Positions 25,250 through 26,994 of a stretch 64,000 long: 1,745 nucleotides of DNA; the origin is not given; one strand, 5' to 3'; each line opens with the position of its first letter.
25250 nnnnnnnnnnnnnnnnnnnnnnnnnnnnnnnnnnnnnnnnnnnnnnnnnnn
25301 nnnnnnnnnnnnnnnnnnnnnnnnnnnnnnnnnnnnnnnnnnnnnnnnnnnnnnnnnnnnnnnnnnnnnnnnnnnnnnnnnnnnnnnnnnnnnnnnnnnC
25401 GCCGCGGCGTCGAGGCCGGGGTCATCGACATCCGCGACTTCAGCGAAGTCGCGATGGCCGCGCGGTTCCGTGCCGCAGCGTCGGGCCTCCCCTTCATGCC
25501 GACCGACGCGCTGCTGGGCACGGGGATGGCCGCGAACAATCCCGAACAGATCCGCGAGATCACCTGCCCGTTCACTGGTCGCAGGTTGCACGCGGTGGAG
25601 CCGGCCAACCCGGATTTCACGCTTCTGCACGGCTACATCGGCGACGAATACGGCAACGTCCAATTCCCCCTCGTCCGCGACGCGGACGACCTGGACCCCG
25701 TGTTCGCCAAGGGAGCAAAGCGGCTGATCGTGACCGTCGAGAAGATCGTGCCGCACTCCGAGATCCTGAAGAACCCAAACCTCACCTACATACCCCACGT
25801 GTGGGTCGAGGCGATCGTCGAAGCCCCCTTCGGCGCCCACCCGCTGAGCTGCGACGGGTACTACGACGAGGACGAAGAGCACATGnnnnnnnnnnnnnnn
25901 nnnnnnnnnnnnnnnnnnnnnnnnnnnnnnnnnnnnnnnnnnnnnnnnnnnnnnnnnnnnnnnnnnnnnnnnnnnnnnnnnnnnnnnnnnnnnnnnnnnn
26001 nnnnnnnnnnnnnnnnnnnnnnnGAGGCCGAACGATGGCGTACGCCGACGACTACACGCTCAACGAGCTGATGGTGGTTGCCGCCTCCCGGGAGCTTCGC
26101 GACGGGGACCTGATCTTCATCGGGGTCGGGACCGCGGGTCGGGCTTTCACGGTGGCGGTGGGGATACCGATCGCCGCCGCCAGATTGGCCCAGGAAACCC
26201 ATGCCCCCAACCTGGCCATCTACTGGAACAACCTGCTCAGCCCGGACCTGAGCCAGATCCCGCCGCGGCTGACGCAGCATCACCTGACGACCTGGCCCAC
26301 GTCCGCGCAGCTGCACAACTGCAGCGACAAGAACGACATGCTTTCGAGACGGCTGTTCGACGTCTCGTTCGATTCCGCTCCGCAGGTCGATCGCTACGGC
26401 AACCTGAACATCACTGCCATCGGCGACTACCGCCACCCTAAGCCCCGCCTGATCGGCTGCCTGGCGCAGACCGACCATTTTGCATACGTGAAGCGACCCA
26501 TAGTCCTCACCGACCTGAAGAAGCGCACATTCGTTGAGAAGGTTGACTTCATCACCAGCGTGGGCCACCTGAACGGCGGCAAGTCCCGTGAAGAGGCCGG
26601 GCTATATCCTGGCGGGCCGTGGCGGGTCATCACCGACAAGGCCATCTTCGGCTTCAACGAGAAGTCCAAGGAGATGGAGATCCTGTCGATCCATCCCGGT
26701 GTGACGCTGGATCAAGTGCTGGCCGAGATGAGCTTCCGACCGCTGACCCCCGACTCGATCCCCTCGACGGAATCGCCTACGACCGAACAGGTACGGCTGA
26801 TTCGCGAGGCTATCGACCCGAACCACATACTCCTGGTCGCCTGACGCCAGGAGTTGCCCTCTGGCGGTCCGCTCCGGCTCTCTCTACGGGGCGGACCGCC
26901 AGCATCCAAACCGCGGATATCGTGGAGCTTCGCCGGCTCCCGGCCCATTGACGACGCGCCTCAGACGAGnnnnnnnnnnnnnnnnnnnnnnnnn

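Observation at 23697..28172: Two paralogous family-I plus family-III CoA-transferase modules with a duplicated 40-bp promoter/operator region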

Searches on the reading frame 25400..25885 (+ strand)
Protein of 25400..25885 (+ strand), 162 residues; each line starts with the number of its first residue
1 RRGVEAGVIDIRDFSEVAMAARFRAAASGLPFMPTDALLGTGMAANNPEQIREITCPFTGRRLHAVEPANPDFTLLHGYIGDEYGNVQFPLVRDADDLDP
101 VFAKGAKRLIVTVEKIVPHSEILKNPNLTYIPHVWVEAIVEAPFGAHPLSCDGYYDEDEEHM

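Call 47: search_solved_structures(query=window:25400-25885:+, max_evalue=0.001, show_alignments=5)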
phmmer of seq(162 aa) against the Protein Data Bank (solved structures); distinct sequences matched with E-value up to 0.001: 9.
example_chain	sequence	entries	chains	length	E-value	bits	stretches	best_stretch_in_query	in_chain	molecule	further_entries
1poi_A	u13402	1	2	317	5.6e-17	65.5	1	1-159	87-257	GLUTACONATE COENZYME A-TRANSFERASE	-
5mzw_A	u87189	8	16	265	5.8e-17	65.4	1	1-160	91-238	Glutaconate CoA-transferase family, subunit A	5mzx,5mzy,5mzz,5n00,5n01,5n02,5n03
6co6_A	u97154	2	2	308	7.2e-15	58.6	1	5-160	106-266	Probable CoA-transferase alpha subunit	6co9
6coj_A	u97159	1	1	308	4.4e-14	56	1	5-160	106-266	Probable CoA-transferase alpha subunit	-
6con_A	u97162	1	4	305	2e-13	53.9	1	6-160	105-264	CoA-transferase subunit alpha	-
9cq2_A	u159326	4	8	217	1.4e-05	28.4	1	6-140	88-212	3-oxoacid CoA-transferase, A subunit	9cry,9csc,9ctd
3rrl_A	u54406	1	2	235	1.8e-05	28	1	16-140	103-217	Succinyl-CoA:3-ketoacid-coenzyme A transferase subunit A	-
6lp1_A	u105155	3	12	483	0.00095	22.4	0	9-140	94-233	Succinyl-CoA:3-ketoacid-coenzyme A transferase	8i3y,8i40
9xmy_A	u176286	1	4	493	0.001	22.3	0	9-140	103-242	Succinyl-CoA:3-ketoacid-coenzyme A transferase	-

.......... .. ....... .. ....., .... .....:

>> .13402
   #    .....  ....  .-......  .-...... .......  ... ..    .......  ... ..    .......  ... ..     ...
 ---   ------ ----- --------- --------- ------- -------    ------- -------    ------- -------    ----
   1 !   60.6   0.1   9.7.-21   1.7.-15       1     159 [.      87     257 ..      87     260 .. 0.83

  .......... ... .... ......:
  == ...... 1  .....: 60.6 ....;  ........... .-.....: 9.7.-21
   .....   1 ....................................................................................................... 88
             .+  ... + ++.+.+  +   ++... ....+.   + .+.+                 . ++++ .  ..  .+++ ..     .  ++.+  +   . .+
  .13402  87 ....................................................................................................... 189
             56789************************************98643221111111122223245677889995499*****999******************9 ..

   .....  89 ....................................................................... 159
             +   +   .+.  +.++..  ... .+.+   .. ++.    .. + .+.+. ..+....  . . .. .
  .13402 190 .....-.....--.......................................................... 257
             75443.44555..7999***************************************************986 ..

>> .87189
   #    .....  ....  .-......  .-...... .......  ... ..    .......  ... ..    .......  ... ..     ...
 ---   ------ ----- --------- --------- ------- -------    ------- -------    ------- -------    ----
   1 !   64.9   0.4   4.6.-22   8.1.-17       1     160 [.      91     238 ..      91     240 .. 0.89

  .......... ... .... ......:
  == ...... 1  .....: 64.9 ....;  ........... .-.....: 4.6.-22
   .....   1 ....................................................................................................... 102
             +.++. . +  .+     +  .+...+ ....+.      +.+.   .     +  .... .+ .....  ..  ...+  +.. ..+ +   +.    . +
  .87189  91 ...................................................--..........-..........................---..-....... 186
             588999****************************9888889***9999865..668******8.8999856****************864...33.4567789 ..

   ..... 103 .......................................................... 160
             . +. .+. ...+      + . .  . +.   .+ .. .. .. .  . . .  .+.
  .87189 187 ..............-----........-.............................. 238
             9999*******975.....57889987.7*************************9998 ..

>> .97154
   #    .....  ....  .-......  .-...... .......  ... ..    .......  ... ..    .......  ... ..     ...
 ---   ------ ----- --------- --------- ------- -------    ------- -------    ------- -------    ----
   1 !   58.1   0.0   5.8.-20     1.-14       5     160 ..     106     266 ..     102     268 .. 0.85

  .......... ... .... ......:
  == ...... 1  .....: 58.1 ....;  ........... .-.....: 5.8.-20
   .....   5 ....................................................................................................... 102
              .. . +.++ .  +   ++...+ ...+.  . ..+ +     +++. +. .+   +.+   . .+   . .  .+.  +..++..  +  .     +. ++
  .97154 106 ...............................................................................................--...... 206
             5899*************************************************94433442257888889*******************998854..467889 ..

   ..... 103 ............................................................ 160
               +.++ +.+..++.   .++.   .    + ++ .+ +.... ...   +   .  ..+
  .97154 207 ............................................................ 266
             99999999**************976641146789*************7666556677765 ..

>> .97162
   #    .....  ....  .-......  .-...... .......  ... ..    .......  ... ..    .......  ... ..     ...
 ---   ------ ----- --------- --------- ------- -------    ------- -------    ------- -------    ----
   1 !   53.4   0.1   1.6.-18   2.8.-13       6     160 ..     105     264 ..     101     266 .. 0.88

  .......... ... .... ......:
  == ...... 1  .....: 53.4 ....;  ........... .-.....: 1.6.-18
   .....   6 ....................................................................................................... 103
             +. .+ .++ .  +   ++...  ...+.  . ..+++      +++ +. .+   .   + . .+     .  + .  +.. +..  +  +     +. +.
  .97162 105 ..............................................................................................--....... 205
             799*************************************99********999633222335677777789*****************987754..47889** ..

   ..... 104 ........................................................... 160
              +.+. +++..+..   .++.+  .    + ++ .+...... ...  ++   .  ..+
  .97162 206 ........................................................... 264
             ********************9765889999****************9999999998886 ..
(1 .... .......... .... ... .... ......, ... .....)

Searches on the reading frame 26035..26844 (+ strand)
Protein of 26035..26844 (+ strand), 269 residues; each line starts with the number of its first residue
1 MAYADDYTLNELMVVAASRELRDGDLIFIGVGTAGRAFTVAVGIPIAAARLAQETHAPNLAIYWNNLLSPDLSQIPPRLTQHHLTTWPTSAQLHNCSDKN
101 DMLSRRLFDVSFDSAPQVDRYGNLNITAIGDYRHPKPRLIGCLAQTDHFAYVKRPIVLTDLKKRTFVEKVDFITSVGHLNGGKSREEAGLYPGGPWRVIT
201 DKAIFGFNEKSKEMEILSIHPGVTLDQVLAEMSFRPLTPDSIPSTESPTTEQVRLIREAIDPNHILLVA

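Call 10: search_protein_families(library=pfam, proteins=[window:26035-26844:+])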
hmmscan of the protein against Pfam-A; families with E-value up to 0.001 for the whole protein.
window:26035-26844:+ (269 aa): 1 family
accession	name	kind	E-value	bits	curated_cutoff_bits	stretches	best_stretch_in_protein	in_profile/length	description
PF01144.29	CoA_trans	-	4.8e-17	62.5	23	1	13-229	4-215/217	Coenzyme A transferase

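Call 17: search_protein_families(library=ncbifam, proteins=[window:26035-26844:+], max_evalue=0.00001)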
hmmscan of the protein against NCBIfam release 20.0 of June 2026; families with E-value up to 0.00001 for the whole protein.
window:26035-26844:+ (269 aa): 0 families

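Call 21: search_solved_structures(query=window:26035-26844:+, max_evalue=0.01)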
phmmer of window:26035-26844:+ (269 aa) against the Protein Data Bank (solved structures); distinct sequences matched with E-value up to 0.01: 8.
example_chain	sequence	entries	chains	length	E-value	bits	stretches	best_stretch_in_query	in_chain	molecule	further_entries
1poi_B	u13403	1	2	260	1.9e-30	109.3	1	35-265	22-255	GLUTACONATE COENZYME A-TRANSFERASE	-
6con_B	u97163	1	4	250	1.6e-15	60.4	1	114-264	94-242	CoA-transferase subunit beta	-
6co6_B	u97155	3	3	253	2.5e-15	59.8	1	113-264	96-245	Probable CoA-transferase beta subunit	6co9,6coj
5n01_D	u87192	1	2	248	1.7e-08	37.3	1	6-262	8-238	Glutaconate CoA-transferase family, subunit B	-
5n02_D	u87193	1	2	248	5.9e-08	35.6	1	6-262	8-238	Glutaconate CoA-transferase family, subunit B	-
5mzw_D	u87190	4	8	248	9e-08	35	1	6-262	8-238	Glutaconate CoA-transferase family, subunit B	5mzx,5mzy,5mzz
5n00_B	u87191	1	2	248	9.4e-08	34.9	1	6-262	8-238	Glutaconate CoA-transferase family, subunit B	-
5n03_D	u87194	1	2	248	9.6e-08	34.9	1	6-262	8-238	Glutaconate CoA-transferase family, subunit B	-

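Call 24: search_solved_structures(query=window:26035-26844:+, max_evalue=0.00001, show_alignments=3)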
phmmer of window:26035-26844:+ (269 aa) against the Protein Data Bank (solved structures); distinct sequences matched with E-value up to 0.00001: 8.
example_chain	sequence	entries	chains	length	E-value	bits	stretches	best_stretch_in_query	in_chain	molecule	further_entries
1poi_B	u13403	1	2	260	1.9e-30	109.3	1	35-265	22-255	GLUTACONATE COENZYME A-TRANSFERASE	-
6con_B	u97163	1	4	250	1.6e-15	60.4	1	114-264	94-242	CoA-transferase subunit beta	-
6co6_B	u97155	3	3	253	2.5e-15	59.8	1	113-264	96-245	Probable CoA-transferase beta subunit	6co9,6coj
5n01_D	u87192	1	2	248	1.7e-08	37.3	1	6-262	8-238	Glutaconate CoA-transferase family, subunit B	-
5n02_D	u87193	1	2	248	5.9e-08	35.6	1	6-262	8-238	Glutaconate CoA-transferase family, subunit B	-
5mzw_D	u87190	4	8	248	9e-08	35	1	6-262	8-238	Glutaconate CoA-transferase family, subunit B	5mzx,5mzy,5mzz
5n00_B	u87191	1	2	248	9.4e-08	34.9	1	6-262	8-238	Glutaconate CoA-transferase family, subunit B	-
5n03_D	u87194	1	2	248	9.6e-08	34.9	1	6-262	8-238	Glutaconate CoA-transferase family, subunit B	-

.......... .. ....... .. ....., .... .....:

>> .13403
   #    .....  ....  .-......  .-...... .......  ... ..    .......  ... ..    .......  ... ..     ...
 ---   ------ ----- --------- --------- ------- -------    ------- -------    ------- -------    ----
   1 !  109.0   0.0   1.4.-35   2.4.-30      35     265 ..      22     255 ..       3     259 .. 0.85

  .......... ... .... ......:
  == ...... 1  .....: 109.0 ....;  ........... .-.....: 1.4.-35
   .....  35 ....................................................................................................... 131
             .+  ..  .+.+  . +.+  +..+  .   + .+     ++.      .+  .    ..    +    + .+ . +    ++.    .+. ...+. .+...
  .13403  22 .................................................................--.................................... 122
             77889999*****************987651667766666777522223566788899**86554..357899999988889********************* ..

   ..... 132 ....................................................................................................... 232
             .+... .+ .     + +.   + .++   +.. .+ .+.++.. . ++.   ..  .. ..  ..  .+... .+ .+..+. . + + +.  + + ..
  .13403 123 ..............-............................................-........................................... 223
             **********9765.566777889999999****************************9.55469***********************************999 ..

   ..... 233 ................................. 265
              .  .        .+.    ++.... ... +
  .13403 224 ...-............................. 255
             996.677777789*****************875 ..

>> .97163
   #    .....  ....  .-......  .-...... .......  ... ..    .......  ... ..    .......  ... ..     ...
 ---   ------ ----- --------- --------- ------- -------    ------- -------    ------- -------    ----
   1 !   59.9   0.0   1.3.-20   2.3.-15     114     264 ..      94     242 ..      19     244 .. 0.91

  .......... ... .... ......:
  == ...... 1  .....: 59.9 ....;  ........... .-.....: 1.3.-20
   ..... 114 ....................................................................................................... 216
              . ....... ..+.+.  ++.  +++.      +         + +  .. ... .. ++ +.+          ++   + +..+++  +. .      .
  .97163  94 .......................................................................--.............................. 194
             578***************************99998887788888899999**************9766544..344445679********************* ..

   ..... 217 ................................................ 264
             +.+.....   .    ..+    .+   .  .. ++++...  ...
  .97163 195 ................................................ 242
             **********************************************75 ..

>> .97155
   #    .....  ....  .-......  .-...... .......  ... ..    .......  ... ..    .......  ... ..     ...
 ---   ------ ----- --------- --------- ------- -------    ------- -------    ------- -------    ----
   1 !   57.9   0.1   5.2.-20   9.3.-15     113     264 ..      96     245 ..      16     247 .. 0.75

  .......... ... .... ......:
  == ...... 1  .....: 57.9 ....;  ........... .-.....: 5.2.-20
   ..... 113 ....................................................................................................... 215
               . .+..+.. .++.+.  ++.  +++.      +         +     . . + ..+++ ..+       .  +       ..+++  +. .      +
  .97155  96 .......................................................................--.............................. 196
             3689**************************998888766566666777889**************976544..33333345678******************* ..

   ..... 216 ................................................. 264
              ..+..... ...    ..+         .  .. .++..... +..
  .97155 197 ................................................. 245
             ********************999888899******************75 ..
